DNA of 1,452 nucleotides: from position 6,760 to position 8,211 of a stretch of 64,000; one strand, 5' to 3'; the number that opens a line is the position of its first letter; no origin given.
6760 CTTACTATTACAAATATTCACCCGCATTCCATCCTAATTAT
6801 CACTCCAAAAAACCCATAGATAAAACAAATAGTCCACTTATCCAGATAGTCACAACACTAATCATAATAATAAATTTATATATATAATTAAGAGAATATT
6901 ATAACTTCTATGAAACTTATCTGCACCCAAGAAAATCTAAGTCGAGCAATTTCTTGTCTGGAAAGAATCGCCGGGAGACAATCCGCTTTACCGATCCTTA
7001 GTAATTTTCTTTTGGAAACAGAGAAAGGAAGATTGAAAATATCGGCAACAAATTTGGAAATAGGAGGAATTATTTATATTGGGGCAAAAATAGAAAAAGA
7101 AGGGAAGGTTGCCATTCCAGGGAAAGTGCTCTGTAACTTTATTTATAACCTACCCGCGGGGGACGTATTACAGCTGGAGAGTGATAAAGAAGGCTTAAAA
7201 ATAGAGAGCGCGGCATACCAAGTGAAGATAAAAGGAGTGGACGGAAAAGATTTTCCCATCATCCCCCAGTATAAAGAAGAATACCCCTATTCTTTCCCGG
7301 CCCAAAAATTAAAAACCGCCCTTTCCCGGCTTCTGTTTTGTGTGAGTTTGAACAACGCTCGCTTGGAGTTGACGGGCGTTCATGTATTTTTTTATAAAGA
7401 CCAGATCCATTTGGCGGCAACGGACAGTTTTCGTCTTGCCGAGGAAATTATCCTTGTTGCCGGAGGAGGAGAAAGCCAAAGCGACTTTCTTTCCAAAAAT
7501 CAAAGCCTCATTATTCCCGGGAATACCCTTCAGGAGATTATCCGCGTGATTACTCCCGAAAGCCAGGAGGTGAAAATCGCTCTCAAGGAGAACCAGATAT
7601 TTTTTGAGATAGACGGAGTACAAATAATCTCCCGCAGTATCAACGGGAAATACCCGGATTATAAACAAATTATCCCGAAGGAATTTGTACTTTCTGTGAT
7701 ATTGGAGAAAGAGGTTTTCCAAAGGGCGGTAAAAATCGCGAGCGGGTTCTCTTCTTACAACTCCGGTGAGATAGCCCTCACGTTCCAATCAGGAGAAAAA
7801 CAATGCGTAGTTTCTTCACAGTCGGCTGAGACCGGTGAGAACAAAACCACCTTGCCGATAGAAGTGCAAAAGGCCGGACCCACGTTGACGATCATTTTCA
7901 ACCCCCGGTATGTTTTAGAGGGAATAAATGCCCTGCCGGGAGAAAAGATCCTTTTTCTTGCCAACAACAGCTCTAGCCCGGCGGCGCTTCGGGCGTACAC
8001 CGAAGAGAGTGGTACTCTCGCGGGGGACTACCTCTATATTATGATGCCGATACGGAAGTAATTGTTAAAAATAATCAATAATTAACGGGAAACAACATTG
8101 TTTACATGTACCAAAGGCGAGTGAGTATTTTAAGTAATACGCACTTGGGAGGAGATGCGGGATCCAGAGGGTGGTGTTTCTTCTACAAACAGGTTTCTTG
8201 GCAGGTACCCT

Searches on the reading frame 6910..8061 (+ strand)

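Call 16: search_protein_families(library=pfam, proteins=[window:6910-8061:+], max_evalue=0.001)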
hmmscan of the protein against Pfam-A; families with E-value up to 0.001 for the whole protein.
window:6910-8061:+ (383 aa): 3 families
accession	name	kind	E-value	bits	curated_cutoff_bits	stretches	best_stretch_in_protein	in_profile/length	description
PF02767.21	DNA_pol3_beta_2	-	3.2e-24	85.9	27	1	130-250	3-116/116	DNA polymerase III beta subunit, central domain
PF00712.24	DNA_pol3_beta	-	1e-18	68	24.4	1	1-119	1-120/120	DNA polymerase III beta subunit, N-terminal domain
PF02768.20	DNA_pol3_beta_3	-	2.6e-14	53.5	27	1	252-366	1-111/121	DNA polymerase III beta subunit, C-terminal domain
